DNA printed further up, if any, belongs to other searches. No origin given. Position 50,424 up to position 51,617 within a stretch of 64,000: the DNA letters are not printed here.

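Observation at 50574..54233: Five-gene translationally coupled operon ogt-isf-nudix-glf-RimK-like ATP-grasp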

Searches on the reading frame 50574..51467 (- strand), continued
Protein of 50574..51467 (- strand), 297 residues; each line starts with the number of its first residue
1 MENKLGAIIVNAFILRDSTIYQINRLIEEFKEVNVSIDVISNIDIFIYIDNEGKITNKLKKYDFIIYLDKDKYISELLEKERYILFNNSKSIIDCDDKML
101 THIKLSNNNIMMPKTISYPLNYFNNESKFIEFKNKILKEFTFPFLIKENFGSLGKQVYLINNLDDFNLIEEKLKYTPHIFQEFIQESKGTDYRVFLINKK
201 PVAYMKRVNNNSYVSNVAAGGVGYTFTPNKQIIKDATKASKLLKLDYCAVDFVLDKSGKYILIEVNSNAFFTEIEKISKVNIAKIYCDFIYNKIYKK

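Call 11: find_encoding_contigs(protein=P0018, flank=6000, max_places=2)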
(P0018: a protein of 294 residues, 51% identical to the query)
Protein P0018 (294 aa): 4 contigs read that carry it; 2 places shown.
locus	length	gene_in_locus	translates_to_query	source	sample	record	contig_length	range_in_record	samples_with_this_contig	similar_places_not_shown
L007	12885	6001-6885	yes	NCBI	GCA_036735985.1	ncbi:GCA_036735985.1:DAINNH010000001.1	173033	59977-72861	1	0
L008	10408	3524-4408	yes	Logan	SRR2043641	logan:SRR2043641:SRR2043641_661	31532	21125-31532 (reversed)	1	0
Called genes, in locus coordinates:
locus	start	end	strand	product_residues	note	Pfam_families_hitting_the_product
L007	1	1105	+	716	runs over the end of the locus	PF09371:Tex_N, PF22706:Tex_central_region, PF16921:Tex_YqgF, PF14639:YqgF, PF14635:HHH_7, PF12836:HHH_3, PF17674:HHH_9, PF00575:S1, +1 more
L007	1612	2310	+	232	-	PF00756:Esterase (weak)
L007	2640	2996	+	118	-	PF01431:Peptidase_M13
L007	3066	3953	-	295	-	PF00892:EamA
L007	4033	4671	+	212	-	PF08713:DNA_alkylation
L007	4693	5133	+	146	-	-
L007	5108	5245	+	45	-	-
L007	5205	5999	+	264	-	PF01048:PNP_UDP_1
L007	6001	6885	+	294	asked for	PF14397:ATPgrasp_ST (faint), PF02655:ATP-grasp_3 (weak), PF08443:RimK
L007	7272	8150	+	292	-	PF00491:Arginase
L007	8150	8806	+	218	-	PF03167:UDG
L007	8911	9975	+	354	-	-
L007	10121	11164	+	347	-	-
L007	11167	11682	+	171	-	PF04167:DUF402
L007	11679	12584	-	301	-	PF07992:Pyr_redox_2, PF13450:NAD_binding_8 (faint), PF13738:Pyr_redox_3, PF00070:Pyr_redox (weak)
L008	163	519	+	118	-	PF01431:Peptidase_M13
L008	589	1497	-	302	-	PF00892:EamA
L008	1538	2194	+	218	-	PF08713:DNA_alkylation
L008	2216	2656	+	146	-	-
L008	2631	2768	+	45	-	-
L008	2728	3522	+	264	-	PF01048:PNP_UDP_1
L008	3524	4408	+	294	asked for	PF14397:ATPgrasp_ST (faint), PF02655:ATP-grasp_3 (weak), PF08443:RimK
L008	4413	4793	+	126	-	-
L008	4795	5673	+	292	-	PF00491:Arginase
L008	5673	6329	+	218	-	PF03167:UDG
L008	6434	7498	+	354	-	-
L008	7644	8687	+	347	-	-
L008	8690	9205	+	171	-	PF04167:DUF402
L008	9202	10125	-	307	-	PF07992:Pyr_redox_2, PF13450:NAD_binding_8 (faint), PF13738:Pyr_redox_3, PF00070:Pyr_redox (weak)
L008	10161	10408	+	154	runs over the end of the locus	PF02367:TsaE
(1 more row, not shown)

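Call 13: find_related_loci(query=A1, collection=metagenome_contigs, flank=8000)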
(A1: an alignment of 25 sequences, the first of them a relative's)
Query A1 (297 aa) in metagenome_contigs; peptide patterns used: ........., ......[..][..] (x = any residue, [..] = any of these).
600 stretches matched a pattern (row limit reached: there are more); 424 encode a relative of the query (tblastn E <= 1e-3); the best 80 are kept; 80 distinct loci.
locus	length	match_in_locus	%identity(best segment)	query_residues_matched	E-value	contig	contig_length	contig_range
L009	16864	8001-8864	49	3-293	5e-88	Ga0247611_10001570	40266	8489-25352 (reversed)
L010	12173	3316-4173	49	6-294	1e-87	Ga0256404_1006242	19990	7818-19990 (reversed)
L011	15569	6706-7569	51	6-296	7e-86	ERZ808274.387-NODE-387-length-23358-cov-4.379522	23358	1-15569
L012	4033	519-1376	48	6-294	1e-85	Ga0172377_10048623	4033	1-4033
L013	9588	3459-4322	47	3-293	2e-85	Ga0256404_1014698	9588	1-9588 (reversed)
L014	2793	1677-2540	47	6-296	1e-86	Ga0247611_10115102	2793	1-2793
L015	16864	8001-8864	46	3-293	9e-85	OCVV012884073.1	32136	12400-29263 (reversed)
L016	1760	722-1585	47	3-293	6e-89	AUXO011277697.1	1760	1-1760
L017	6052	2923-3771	47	8-293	2e-84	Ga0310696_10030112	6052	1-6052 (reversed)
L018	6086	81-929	49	8-293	4e-84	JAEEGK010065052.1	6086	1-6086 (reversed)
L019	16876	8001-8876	46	4-297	3e-83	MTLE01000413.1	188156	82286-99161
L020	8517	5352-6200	48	8-293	5e-83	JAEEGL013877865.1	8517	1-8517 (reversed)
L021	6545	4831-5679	48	8-293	2e-83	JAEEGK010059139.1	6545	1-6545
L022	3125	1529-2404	47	6-297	4e-84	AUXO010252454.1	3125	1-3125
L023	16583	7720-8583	47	8-296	7e-82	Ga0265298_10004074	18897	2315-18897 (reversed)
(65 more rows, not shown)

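Call 22: search_solved_structures(query=A1, max_evalue=0.001, show_alignments=2)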
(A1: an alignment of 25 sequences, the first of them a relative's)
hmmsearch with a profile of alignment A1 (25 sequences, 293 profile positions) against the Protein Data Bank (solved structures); distinct sequences matched with E-value up to 0.001: 16.
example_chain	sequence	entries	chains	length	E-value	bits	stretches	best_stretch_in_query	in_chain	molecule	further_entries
3vpb_A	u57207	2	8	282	1.8e-31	112.5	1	69-291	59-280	Putative acetylornithine deacetylase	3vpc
5zct_A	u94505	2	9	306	2.6e-28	102.1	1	85-290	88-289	Ribosomal protein S6--L-glutamate ligase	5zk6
4iwx_A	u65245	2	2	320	3e-28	102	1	85-290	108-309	Ribosomal protein S6 modification protein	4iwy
7qyr_A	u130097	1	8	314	3.2e-27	98.6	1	83-289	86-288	Probable alpha-L-glutamate ligase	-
7qys_A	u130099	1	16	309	3.2e-26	95.3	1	83-289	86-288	Probable alpha-L-glutamate ligase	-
3vpd_A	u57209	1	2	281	7.1e-20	74.5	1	74-287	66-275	Ribosomal protein S6 modification protein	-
1uc8_A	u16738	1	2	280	6.1e-19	71.4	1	74-287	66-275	lysine biosynthesis enzyme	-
1uc9_A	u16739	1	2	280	9.1e-19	70.8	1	74-287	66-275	lysine biosynthesis enzyme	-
5k2m_A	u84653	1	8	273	1.7e-18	69.9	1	69-289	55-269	RimK-related lysine biosynthesis protein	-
7drm_A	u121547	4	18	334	1.1e-09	41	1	168-290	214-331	ATP-grasp domain-containing protein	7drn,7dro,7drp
1auv_A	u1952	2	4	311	2.6e-06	29.9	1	130-263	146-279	SYNAPSIN IA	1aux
1pk8_A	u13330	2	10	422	8.3e-06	28.3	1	131-263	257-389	rat synapsin I | Synapsin I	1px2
7wac_A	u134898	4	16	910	3.2e-05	26.3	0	128-208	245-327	Cyanophycin synthase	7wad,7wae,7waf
7mgv_A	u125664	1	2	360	3.6e-05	26.2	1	157-287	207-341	CdnC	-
2p0a_A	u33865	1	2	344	0.00014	24.3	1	138-263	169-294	Synapsin-3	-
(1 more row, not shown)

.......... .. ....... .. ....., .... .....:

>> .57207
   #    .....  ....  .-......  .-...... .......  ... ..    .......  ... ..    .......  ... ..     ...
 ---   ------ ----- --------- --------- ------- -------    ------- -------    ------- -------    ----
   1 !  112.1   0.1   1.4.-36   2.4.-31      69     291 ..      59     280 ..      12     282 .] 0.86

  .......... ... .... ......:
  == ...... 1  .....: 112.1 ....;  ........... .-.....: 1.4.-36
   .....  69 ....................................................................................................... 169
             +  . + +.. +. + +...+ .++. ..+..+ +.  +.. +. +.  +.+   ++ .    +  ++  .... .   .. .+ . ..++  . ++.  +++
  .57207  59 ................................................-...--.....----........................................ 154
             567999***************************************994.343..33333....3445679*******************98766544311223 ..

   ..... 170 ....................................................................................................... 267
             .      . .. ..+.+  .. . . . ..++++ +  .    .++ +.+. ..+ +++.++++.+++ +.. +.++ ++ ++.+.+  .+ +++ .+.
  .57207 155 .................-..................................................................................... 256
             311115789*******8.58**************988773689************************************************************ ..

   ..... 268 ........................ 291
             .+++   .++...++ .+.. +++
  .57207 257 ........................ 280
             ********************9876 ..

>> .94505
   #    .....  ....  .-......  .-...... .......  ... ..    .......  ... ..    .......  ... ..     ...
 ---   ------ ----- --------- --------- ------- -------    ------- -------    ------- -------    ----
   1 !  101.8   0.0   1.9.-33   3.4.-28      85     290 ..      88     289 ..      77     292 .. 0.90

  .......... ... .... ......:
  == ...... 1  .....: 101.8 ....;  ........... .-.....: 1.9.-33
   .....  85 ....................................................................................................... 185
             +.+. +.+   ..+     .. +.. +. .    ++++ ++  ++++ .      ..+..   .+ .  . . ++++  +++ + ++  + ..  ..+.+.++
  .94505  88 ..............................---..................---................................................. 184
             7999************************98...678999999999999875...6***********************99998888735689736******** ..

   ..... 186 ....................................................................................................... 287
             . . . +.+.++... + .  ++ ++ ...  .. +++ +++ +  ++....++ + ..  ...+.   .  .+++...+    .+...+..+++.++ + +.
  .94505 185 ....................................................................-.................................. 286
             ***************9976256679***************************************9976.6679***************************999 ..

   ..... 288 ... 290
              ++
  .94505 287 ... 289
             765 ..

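Call 29: predict_structure(alignment_id=A1)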
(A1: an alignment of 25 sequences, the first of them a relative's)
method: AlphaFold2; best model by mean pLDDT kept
length: 297 residues; sequences in the alignment: 25
mean_pLDDT: 91.5   pTM: 0.89
mean pLDDT of the five models: 91.5, 91.3, 89.6, 88.9, 88.8
residues with pLDDT >= 90: 223; 70-90: 64; 50-70: 10; < 50: 0
segments of 3 or more residues with pLDDT < 50: none
pLDDT, mean of each block of 10 residues (from residue 1): 88 78 97 97 86 91 92 92 94 91 95 92 84 95 90 76 95 90 91 97 95 79 95 98 97 94 93 95 98 91
secondary structure, 60 per line:
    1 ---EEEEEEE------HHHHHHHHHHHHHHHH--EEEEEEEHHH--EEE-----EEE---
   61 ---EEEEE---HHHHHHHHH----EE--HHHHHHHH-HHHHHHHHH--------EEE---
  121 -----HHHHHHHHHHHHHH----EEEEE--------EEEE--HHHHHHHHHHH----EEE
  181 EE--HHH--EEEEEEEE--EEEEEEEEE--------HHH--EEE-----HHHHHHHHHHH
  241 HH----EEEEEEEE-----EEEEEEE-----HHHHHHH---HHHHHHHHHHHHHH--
elements in order: E4-10 H17-32 E35-41 E47-49 E55-57 E64-68 H72-80 H89-96 H98-106 E115-117 H126-139 E144-148 E157-160 H163-173 E178-182 E190-197 E200-208 E222-224 H230-242 E247-254 E260-266 H272-278 H282-295

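Call 33: fold_search(model_id=the predicted structure, library=pdb)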
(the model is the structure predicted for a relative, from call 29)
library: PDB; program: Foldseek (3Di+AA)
matches with E <= 10: 1395; with E <= 0.001: 597
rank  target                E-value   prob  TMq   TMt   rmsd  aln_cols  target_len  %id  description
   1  3vpb_B                1.7e-23  1.00  0.83  0.87   2.7       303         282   23  ArgX from Sulfolobus tokodaii complexed with LysW/Glu/ADP/Mg/Zn/Sulfate (released 2013-02-27)
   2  3vpb_A                2.1e-23  1.00  0.83  0.87   2.7       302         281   23  ArgX from Sulfolobus tokodaii complexed with LysW/Glu/ADP/Mg/Zn/Sulfate (released 2013-02-27)
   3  5zk6                  9.4e-23  1.00  0.77  0.78   4.3       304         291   21  Crystal structure of RimK complexed with RpsF (released 2019-03-27)
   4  5zct_C                9.9e-23  1.00  0.78  0.79   4.0       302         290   22  The crystal structure of the poly-alpha-L-glutamate peptides synthetase RimK at 2.05 angstrom resolution. (released 2018-07-25)
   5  5zct_A                6.3e-22  1.00  0.77  0.78   4.1       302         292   21  The crystal structure of the poly-alpha-L-glutamate peptides synthetase RimK at 2.05 angstrom resolution. (released 2018-07-25)
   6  7qyr_A                7.1e-22  1.00  0.78  0.79   4.0       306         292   22  Crystal structure of RimK from Pseudomonas aeruginosa PAO1 (released 2022-10-05)
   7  7qyr_D                7.9e-22  1.00  0.79  0.80   4.0       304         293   22  Crystal structure of RimK from Pseudomonas aeruginosa PAO1 (released 2022-10-05)
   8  7qys_D                1.1e-21  1.00  0.78  0.79   4.1       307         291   22  Crystal structure of RimK from Pseudomonas syringae DC3000 (released 2022-10-05)
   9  7qyr_G                1.7e-21  1.00  0.78  0.81   3.9       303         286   22  Crystal structure of RimK from Pseudomonas aeruginosa PAO1 (released 2022-10-05)
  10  7qys_E                1.7e-21  1.00  0.78  0.80   4.0       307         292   22  Crystal structure of RimK from Pseudomonas syringae DC3000 (released 2022-10-05)
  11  3vpc_C                1.8e-21  1.00  0.79  0.85   3.0       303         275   21  ArgX from Sulfolobus tokodaii complexed with ADP (released 2013-02-27)
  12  7qys_A                1.8e-21  1.00  0.77  0.79   4.0       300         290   22  Crystal structure of RimK from Pseudomonas syringae DC3000 (released 2022-10-05)
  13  7qyr_E                1.8e-21  1.00  0.77  0.78   4.2       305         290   22  Crystal structure of RimK from Pseudomonas aeruginosa PAO1 (released 2022-10-05)
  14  7qys_L                2.1e-21  1.00  0.78  0.79   4.0       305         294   22  Crystal structure of RimK from Pseudomonas syringae DC3000 (released 2022-10-05)
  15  7qyr_B                3.1e-21  1.00  0.76  0.79   4.1       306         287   22  Crystal structure of RimK from Pseudomonas aeruginosa PAO1 (released 2022-10-05)
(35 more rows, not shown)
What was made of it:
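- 50574..51467 (-): RimK-family ATP-grasp carboxylate-amine ligase of an uncharacterised clade. It overlaps glf by 11 nt. Calls 29, 33: the AF2 model has pLDDT 91.5, with TM 0.83 to ArgX, 0.82 to LysX and 0.78 to RimK.
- On RimK family ATP-grasp ligases (TIGR00768 subfamily / PF08443): The AF2 model has pLDDT 91.5, with TM 0.83 to ArgX 3vpb (calls 29, 33).
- Closest known: RimK / LysX / ArgX group of ATP-grasp ligases. Same: The three-domain ATP-grasp fold is the same (AF2 pLDDT 91.5; TM 0.78-0.83, calls 29, 33).
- Solved RimK structures are among the top sequence and fold matches (5zct at 102 bits, call 22; TM 0.78, call 33). ArgX and LysX score as well or better (112 bits, TM 0.83; calls 22, 33).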

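Call 42: find_encoding_contigs(protein=P0002, flank=5000, max_places=1)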
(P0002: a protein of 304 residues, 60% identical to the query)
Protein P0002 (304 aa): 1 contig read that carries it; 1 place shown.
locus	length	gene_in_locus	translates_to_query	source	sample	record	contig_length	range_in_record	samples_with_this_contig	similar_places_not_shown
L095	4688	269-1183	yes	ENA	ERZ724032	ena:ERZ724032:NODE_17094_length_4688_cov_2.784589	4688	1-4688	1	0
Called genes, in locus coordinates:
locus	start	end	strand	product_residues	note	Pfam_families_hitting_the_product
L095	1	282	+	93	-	?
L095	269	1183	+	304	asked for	PF03133:TTL (faint), PF02655:ATP-grasp_3, PF08443:RimK, PF14397:ATPgrasp_ST (weak)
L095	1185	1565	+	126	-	-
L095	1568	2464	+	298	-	PF00491:Arginase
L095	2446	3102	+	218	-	PF03167:UDG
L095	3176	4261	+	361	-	-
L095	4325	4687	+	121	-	?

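Call 43: find_encoding_contigs(protein=P0005, flank=6000, max_places=1)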
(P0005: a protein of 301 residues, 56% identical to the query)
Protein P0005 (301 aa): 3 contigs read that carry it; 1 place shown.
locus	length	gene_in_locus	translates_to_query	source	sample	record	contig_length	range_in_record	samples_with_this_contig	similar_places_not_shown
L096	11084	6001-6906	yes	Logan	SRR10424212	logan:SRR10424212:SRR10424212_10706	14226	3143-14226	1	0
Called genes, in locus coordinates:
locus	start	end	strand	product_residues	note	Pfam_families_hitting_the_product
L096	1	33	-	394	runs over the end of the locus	PF07228:SpoIIE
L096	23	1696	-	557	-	PF12838:Fer4_7 (weak), PF13187:Fer4_9 (weak), PF13237:Fer4_10, PF13484:Fer4_16 (faint), PF14697:Fer4_21 (weak), PF00037:Fer4 (weak), PF02906:Fe_hyd_lg_C, PF04060:FeS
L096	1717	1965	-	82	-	PF01257:2Fe-2S_thioredx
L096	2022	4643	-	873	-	PF00171:Aldedh, PF00465:Fe-ADH, PF13685:Fe-ADH_2 (faint), PF25137:ADH_Fe_C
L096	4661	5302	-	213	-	PF06971:Put_DNA-bind_N, PF02629:CoA_binding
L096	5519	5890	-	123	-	PF06397:Desulfoferrod_N (weak), PF01880:Desulfoferrodox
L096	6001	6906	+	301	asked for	PF03133:TTL (faint), PF14397:ATPgrasp_ST (faint), PF02655:ATP-grasp_3, PF08443:RimK, PF02955:GSH-S_ATP (weak)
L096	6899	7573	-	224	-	PF01569:PAP2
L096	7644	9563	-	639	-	PF02518:HATPase_c, PF13589:HATPase_c_3, PF00183:HSP90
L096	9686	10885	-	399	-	PF08240:ADH_N, PF16912:Glu_dehyd_C, PF00107:ADH_zinc_N, PF13602:ADH_zinc_N_2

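Call 44: find_encoding_contigs(protein=P0004, flank=5000, max_places=1)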
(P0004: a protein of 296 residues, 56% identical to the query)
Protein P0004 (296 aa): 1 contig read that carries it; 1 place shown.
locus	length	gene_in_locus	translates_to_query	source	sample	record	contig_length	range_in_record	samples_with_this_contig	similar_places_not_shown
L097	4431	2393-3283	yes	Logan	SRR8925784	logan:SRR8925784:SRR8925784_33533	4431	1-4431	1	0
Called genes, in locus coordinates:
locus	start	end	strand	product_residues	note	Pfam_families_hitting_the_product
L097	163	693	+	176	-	PF02659:Mntp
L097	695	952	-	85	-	PF21645:FakA-like_M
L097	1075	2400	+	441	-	PF13302:Acetyltransf_3, PF00583:Acetyltransf_1, PF01048:PNP_UDP_1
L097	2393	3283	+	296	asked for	PF14397:ATPgrasp_ST (faint), PF02655:ATP-grasp_3 (weak), PF08443:RimK, PF02955:GSH-S_ATP (weak)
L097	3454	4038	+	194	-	PF02629:CoA_binding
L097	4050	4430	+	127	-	?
